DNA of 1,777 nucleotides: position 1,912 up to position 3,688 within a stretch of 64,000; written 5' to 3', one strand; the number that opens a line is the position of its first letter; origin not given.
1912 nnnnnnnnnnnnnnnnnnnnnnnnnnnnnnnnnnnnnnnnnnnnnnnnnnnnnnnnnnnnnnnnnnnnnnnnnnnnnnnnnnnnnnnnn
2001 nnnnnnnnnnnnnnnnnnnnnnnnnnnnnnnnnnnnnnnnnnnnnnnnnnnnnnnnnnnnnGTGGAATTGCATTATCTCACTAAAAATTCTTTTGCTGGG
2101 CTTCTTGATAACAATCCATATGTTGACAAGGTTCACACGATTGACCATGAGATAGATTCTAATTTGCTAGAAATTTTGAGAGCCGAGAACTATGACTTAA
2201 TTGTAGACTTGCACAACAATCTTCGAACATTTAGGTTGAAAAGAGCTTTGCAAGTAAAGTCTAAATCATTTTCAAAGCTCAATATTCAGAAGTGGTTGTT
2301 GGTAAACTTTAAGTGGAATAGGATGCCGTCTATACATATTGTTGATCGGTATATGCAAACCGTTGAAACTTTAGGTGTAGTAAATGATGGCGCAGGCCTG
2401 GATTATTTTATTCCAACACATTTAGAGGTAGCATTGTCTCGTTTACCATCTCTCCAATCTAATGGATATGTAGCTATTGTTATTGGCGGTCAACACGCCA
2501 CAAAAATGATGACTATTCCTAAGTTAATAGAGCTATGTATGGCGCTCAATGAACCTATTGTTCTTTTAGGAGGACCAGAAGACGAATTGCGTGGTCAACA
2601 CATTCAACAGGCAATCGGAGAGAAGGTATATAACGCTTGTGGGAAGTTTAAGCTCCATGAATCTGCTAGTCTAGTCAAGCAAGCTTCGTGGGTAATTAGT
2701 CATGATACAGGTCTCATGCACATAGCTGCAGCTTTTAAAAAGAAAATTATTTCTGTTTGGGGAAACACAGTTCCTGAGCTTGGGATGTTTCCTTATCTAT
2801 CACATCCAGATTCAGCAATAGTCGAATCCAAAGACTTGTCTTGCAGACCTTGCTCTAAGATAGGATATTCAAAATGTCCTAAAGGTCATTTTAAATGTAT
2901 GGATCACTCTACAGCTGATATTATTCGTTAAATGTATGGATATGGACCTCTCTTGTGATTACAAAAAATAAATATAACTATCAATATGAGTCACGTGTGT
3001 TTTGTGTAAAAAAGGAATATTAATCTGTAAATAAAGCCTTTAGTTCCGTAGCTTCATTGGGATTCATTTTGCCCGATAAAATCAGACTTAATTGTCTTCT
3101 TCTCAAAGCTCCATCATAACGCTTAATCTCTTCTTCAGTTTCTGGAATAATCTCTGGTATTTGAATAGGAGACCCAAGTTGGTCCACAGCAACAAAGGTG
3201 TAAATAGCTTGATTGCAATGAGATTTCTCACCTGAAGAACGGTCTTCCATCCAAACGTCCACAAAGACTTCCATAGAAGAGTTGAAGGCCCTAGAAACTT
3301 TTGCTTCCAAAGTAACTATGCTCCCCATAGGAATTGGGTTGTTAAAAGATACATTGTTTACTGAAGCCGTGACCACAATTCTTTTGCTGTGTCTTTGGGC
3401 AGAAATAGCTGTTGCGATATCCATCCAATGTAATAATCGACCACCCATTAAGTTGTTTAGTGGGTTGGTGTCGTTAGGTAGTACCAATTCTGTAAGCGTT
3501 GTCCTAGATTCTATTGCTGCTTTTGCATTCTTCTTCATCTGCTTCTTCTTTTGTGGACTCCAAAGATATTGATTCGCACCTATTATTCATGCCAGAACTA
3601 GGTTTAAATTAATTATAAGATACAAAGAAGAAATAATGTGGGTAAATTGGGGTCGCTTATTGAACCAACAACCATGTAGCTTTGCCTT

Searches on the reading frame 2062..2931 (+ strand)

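Call 3: search_protein_families(library=pfam, proteins=[window:2062-2931:+], max_evalue=0.01)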
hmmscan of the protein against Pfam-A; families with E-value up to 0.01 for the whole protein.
window:2062-2931:+ (289 aa): 1 family
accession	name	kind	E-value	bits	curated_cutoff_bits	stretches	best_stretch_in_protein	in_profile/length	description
PF01075.23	Glyco_transf_9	-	3.8e-23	82.5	22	1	36-266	5-238/247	Glycosyltransferase family 9 (heptosyltransferase)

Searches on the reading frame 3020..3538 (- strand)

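Call 3: search_protein_families(library=pfam, proteins=[window:3020-3538:-], max_evalue=0.01)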
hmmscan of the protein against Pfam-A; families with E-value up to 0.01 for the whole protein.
window:3020-3538:- (172 aa): 1 family
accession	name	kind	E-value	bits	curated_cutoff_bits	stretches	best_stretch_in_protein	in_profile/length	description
PF03061.28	4HBT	-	1.4e-15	57.8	20.6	1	28-101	2-76/79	Thioesterase superfamily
